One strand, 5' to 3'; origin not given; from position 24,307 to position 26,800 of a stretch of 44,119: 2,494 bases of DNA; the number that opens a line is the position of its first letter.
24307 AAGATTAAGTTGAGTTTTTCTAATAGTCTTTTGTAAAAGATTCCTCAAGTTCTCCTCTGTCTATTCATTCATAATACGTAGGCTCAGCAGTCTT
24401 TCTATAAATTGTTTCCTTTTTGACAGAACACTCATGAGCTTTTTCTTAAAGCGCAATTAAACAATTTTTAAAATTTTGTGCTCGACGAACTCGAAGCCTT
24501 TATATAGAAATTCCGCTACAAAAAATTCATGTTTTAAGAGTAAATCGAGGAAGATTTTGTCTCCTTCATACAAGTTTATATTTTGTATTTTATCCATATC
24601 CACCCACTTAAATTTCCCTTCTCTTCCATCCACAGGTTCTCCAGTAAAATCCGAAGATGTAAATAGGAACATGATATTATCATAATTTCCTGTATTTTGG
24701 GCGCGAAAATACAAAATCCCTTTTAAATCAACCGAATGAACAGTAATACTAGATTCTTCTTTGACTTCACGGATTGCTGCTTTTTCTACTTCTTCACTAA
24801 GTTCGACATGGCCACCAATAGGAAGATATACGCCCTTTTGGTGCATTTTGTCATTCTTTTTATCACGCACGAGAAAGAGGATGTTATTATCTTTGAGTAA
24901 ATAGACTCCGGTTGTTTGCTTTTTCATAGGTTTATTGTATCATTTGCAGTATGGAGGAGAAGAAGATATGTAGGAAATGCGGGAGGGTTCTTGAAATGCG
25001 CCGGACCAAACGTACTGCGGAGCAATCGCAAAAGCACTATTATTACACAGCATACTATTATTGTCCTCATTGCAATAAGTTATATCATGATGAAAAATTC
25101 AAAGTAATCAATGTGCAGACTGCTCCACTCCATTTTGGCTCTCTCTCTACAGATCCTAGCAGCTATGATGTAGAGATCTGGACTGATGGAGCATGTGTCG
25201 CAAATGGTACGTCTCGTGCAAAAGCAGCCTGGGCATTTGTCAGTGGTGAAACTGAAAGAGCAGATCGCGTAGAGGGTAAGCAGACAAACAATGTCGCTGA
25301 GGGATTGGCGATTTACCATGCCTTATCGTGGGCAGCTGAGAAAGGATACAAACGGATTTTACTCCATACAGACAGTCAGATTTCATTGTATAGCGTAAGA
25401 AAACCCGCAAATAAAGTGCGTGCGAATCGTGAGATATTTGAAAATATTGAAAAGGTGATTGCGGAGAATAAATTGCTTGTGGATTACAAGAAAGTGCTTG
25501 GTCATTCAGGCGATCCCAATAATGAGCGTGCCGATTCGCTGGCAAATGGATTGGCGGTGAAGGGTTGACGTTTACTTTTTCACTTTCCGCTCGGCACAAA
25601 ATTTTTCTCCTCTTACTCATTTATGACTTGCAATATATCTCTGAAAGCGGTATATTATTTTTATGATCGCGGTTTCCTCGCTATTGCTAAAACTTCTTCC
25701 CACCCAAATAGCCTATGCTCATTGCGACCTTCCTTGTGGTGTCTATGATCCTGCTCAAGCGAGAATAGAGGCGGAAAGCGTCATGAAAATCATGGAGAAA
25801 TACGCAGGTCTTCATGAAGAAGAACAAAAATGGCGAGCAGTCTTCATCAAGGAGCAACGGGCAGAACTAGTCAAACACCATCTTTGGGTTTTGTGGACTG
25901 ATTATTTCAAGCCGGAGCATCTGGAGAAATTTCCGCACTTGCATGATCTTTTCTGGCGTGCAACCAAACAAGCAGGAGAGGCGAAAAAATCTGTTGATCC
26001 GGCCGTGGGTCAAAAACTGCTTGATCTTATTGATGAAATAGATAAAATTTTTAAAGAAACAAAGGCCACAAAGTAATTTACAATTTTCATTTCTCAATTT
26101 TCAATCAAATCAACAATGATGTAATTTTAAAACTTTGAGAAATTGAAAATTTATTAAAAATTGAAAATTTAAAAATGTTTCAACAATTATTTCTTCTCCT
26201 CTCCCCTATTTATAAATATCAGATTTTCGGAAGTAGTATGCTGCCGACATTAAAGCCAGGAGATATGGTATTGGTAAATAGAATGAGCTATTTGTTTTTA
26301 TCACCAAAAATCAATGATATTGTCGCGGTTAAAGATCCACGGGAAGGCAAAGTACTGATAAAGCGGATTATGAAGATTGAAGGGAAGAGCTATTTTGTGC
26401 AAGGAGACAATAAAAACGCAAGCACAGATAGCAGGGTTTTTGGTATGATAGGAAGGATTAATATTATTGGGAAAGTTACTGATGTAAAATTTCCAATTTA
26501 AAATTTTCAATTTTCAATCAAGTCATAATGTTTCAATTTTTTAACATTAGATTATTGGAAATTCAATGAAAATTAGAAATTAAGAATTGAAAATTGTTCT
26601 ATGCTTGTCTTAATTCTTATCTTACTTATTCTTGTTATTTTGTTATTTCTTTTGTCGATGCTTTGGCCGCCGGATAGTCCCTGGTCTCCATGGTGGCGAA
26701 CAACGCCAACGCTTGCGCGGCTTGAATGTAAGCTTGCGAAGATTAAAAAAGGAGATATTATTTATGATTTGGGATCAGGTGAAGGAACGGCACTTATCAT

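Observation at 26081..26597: Hairpin elements whose arms are built from phased 7-nt repeats (AATTTYC family) bracket sodX and recur across the window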

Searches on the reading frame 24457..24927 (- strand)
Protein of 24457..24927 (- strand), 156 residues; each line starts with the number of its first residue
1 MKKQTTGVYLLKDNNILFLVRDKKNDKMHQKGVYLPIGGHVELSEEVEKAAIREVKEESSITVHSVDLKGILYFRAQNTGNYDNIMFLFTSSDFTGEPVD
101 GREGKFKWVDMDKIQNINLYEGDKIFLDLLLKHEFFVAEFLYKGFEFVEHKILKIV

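Call 11: search_protein_families(library=pfam, proteins=[window:24457-24927:-])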
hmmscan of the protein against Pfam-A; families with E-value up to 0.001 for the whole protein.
window:24457-24927:- (156 aa): 1 family
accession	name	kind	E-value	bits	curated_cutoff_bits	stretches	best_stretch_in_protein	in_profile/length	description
PF00293.34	NUDIX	-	5.4e-15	56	21.1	1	2-128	2-132/134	NUDIX domain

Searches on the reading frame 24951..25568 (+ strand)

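Call 11: search_protein_families(library=pfam, proteins=[window:24951-25568:+])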
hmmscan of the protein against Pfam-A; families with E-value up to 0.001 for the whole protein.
window:24951-25568:+ (205 aa): 2 families
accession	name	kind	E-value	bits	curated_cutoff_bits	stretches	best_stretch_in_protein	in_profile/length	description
PF00075.30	RNase_H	-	1.1e-17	65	25.8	1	73-199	3-137/141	RNase H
PF13456.12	RVT_3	-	1.4e-06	28.7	21.6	1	78-170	2-97/123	Reverse transcriptase-like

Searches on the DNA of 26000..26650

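Call 76: search_rna_families(source=window, start=26000, end=26650, threshold=evalue, max_evalue=10)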
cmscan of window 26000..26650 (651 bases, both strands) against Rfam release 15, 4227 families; matches with E-value up to 10: 5.
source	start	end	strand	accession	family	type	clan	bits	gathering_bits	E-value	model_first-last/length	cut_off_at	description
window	26471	26515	+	RF00134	snoZ196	Gene; snRNA; snoRNA; CD-box;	CL00054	19.9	55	3.8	1-84/84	no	Small nucleolar RNA Z196/R39/R59 family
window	26122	26153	+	RF03813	MIR8041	Gene; miRNA;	-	18.4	80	0.84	19-50/71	no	MIR8041 microRNA precursor family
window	26181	26363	+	RF02212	ZFAT-AS1_2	Gene; lncRNA;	-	15.5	70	3.1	1-205/205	no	ZFAT antisense RNA 1 conserved region 2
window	26530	26561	-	RF01319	CRISPR-DR6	Gene; CRISPR;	-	14.7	39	6.2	1-30/30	no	CRISPR RNA direct repeat element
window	26412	26493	-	RF02701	PsrR1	Gene; sRNA;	-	14.4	42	7.3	1-79/79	no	Photosynthesis regulatory RNA1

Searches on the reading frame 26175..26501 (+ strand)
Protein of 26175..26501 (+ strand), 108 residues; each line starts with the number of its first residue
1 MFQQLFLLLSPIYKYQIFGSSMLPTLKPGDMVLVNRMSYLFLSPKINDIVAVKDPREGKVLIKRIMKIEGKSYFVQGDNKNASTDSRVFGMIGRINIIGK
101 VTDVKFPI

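Call 11: search_protein_families(library=pfam, proteins=[window:26175-26501:+])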
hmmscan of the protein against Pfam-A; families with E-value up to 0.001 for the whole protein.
window:26175-26501:+ (108 aa): 2 families
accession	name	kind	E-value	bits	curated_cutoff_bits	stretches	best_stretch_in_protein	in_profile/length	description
PF10502.14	Peptidase_S26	-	8.5e-21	75.1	22.9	2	7-70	18-82/168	Signal peptidase, peptidase S26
PF00717.28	Peptidase_S24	-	6.1e-08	32.8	23.3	1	13-101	36-115/116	Peptidase S24-like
